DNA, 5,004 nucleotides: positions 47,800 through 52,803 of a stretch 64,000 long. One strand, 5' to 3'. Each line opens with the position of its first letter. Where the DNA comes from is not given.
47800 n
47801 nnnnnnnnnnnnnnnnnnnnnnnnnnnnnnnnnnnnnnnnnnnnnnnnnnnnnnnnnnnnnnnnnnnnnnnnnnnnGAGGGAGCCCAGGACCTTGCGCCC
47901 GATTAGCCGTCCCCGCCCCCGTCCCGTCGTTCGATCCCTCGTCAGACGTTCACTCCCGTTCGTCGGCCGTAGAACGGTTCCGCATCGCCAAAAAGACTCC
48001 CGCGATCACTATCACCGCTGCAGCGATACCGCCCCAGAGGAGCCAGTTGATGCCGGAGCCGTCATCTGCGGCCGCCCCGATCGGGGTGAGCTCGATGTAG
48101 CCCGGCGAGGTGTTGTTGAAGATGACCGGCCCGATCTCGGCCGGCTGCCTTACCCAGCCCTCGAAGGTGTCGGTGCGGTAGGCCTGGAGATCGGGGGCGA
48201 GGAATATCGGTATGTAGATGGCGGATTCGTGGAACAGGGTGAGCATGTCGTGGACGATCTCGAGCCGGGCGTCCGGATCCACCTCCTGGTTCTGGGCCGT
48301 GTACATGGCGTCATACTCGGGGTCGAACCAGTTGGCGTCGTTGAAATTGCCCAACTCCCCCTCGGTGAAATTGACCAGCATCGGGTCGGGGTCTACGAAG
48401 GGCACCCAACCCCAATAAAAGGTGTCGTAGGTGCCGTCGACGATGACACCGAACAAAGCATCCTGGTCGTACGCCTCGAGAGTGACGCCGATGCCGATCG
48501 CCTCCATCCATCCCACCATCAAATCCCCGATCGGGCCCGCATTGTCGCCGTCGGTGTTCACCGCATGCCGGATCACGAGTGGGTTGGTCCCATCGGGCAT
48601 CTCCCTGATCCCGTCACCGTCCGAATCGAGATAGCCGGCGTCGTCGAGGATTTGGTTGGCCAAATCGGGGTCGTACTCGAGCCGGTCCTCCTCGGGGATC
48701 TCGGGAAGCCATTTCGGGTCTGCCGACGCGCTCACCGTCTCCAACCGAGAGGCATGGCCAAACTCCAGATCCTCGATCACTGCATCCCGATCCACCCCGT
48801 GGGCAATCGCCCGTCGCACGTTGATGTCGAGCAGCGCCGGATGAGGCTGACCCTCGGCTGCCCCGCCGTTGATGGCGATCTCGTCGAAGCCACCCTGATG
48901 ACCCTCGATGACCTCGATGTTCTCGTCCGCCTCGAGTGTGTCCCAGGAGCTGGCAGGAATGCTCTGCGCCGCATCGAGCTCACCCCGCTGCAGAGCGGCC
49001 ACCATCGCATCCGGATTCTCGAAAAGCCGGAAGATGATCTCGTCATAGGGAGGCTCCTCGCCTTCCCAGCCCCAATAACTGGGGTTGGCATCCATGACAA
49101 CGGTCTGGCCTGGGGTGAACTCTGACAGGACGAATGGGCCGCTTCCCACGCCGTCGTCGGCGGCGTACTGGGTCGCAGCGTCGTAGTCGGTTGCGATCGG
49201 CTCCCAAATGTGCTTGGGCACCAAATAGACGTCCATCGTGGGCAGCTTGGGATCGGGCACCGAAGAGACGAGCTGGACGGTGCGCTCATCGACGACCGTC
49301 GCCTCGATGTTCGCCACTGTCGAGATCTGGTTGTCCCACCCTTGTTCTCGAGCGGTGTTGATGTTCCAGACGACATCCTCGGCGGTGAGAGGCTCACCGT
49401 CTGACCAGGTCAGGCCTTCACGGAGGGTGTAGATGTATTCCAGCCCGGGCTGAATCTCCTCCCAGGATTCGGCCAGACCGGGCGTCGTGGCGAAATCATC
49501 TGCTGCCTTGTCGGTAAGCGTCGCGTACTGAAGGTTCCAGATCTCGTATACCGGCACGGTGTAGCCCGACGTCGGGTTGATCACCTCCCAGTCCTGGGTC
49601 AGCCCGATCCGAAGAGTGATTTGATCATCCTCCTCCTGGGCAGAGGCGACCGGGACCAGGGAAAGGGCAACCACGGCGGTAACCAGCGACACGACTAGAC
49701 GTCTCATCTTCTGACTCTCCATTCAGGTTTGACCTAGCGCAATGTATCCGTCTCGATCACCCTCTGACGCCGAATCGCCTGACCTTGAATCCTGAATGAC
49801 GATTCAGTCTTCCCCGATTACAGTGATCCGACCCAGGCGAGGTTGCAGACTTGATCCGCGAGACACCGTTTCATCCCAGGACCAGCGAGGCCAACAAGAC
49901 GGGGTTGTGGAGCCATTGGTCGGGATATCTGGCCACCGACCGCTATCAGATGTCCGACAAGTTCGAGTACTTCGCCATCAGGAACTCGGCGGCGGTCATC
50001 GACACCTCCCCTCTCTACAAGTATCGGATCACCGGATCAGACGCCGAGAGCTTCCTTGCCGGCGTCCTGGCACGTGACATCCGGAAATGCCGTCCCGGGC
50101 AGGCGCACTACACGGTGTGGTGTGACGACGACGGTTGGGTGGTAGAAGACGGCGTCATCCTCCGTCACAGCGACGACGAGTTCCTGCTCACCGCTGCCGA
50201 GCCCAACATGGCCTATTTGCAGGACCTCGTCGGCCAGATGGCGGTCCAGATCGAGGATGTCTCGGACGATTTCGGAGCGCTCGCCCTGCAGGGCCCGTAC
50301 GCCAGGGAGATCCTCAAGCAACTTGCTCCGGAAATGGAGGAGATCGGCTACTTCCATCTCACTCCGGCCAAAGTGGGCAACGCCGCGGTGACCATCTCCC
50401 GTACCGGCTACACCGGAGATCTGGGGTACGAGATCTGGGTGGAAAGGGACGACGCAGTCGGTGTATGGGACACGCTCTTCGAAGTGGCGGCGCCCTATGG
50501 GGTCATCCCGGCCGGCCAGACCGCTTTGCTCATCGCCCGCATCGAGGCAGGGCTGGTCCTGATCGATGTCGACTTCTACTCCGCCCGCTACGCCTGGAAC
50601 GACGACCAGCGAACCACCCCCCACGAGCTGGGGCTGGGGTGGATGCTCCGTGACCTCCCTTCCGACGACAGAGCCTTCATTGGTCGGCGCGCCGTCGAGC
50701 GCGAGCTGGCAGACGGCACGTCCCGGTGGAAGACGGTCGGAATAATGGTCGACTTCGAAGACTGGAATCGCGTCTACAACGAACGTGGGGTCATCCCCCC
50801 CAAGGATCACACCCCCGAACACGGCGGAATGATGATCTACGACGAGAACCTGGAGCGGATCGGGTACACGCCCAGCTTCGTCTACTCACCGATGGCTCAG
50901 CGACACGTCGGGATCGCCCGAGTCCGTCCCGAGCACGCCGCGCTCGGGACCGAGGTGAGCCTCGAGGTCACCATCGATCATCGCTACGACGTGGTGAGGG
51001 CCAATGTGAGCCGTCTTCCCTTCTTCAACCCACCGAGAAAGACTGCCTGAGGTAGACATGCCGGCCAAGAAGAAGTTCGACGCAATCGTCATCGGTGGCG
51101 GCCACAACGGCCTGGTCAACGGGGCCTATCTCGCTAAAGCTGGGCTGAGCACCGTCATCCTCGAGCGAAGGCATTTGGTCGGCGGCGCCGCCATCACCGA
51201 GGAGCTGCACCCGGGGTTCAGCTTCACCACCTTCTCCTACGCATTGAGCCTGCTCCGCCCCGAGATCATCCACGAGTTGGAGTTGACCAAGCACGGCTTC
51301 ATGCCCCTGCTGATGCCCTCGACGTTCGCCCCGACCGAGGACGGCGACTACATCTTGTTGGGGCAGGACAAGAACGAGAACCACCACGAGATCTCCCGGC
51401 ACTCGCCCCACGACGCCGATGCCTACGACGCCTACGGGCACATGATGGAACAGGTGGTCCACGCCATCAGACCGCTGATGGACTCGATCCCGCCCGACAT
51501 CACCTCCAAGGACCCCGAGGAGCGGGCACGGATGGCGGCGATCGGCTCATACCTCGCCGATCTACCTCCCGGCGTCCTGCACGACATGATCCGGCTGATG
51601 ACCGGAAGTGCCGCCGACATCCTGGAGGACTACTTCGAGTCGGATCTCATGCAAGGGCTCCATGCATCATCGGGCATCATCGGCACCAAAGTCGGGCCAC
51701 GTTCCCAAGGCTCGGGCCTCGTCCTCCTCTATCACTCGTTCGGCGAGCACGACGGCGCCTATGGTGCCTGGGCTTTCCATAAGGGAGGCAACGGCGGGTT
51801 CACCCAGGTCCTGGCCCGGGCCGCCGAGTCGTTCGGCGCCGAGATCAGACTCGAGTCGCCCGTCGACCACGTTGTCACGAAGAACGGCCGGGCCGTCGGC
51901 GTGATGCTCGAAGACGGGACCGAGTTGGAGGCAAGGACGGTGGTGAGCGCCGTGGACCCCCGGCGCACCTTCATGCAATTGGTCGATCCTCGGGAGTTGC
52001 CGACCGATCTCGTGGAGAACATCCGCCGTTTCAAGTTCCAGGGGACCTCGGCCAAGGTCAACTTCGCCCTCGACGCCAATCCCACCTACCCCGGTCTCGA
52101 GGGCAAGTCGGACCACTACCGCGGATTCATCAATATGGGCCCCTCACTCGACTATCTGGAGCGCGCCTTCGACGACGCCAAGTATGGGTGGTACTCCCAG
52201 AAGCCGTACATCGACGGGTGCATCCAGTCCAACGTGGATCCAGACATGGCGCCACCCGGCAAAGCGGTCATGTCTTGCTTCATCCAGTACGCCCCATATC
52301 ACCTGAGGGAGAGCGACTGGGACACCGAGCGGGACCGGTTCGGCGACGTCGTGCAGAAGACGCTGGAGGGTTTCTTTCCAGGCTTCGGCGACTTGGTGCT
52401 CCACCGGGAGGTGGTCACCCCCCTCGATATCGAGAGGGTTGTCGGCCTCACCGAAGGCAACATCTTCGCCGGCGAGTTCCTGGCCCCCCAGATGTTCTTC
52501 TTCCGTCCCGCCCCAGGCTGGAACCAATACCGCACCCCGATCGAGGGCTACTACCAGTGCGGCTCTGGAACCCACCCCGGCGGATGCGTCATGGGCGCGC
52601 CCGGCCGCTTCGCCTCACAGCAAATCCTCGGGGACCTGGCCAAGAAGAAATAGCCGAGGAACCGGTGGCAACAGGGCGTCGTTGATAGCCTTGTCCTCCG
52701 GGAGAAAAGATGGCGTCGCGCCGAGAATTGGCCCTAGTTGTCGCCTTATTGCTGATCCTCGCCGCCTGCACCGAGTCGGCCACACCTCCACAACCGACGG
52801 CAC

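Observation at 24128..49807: Recurring 16-bp palindrome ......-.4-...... in six promoter regions: predicted TetR-controlled amine-catabolism regulon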

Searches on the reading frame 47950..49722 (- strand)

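Call 6: search_protein_families(library=pfam, proteins=[window:47950-49722:-], max_evalue=0.00001)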
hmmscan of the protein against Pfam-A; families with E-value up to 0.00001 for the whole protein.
window:47950-49722:- (590 aa): 1 family
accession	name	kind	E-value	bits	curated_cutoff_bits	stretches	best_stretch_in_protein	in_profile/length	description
PF00496.27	SBP_bac_5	-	3.3e-81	273.7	32.4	1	80-452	3-360/368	Bacterial extracellular solute-binding proteins, family 5 Middle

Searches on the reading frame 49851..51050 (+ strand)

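Call 6: search_protein_families(library=pfam, proteins=[window:49851-51050:+], max_evalue=0.00001)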
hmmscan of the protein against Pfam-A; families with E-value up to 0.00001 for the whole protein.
window:49851-51050:+ (399 aa): 2 families
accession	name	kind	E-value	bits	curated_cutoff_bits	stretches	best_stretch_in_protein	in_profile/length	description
PF01571.26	GCV_T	-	4.3e-57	193.7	25.6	1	16-265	8-255/255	Aminomethyltransferase folate-binding domain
PF08669.17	GCV_T_C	-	5.1e-10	39.5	25.9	1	320-392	13-79/80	Glycine cleavage T-protein C-terminal barrel domain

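Call 30: search_protein_families(library=ncbifam, proteins=[window:49851-51050:+], max_evalue=1e-10)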
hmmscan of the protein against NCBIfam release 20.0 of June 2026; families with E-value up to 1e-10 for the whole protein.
window:49851-51050:+ (399 aa): 8 families
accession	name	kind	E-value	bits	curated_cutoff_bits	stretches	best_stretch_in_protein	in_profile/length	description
NF053776.1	TmaoDeMthMsil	equivalog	7.5e-70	236.4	1100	1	2-397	385-759/763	trimethylamine N-oxide demethylase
NF001567.0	PRK00389.1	subfamily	4.9e-54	183.6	300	1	4-394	5-355/359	glycine cleavage system aminomethyltransferase GcvT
TIGR01372.1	soxA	subfamily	6.6e-49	166.5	1164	1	15-394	624-989/996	sarcosine oxidase subunit alpha family protein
TIGR00528.1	gcvT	equivalog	2.5e-43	148.4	235.85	1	16-388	13-356/362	glycine cleavage system aminomethyltransferase GcvT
NF010093.0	PRK13579.1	equivalog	2.4e-38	131.9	459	1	22-393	27-365/371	glycine cleavage system aminomethyltransferase GcvT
NF009133.0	PRK12486.1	equivalog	6.9e-33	114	410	1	2-383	12-364/369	dimethylsulfoniopropionate demethylase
NF047885.1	VanMgalDeMLigM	equivalog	5.3e-16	58.6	580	1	39-236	38-251/461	vanillate/3-O-methylgallate O-demethylase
NF047633.1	SyrngDmethDesA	equivalog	4.2e-13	48.6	800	0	57-235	58-249/453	syringate O-demethylase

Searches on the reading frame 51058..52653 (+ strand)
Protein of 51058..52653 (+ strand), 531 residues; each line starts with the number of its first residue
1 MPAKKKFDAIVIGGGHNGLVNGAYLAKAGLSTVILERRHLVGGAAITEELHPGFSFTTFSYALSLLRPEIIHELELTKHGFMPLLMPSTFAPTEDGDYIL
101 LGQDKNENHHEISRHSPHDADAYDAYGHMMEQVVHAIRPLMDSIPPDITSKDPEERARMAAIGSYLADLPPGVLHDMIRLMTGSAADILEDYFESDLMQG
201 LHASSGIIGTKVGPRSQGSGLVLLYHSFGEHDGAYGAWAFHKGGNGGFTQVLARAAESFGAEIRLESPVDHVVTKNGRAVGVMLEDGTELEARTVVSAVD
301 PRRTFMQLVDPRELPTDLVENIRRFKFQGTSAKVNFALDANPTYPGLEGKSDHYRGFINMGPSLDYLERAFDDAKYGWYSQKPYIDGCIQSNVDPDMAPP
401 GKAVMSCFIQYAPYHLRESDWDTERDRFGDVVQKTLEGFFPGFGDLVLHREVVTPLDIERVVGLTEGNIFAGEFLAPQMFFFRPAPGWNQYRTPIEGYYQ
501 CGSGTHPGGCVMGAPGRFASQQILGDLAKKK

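Call 6: search_protein_families(library=pfam, proteins=[window:51058-52653:+], max_evalue=0.00001)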
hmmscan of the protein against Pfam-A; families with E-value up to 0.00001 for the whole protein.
window:51058-52653:+ (531 aa): 3 families
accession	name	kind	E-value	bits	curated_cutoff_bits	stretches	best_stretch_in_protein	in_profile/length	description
PF01593.30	Amino_oxidase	-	1.1e-16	61.6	19.8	1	18-514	3-431/443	Flavin containing amine oxidoreductase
PF01266.30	DAO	-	2.7e-10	40.7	27.9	0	237-302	137-205/353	FAD dependent oxidoreductase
PF13450.12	NAD_binding_8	-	3.1e-08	34.2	21.9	1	11-64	1-50/68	NAD(P)-binding Rossmann-like domain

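Call 30: search_protein_families(library=ncbifam, proteins=[window:51058-52653:+], max_evalue=1e-10)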
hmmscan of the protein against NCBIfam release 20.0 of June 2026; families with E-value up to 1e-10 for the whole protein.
window:51058-52653:+ (531 aa): 7 families
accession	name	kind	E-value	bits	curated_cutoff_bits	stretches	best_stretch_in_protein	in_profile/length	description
NF045689.1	BCarotKetCrtO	equivalog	1.4e-79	268.2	1000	1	5-524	2-536/563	beta-carotene ketolase CrtO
TIGR02734.1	crtI_fam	subfamily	6.4e-28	97.7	238.1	1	225-520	198-480/504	phytoene desaturase family protein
TIGR02730.1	carot_isom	equivalog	2.3e-23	82.8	586.9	1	232-324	215-307/493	carotenoid isomerase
NF045637.1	carotdesatCrtDProt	equivalog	2.4e-21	75.8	580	1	10-526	2-485/485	1-hydroxycarotenoid 3,4-desaturase CrtD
NF058655.1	CrtID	equivalog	4e-14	52.3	640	0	224-511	199-467/478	bifunctional phytoene desaturase/3,4-desaturase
TIGR02733.1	desat_CrtD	equivalog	6.8e-12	44.8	549.7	0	9-48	4-43/492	C-3',4' desaturase CrtD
NF005560.0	PRK07233.1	equivalog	4.9e-11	42.1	252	0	239-331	192-280/435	hypothetical protein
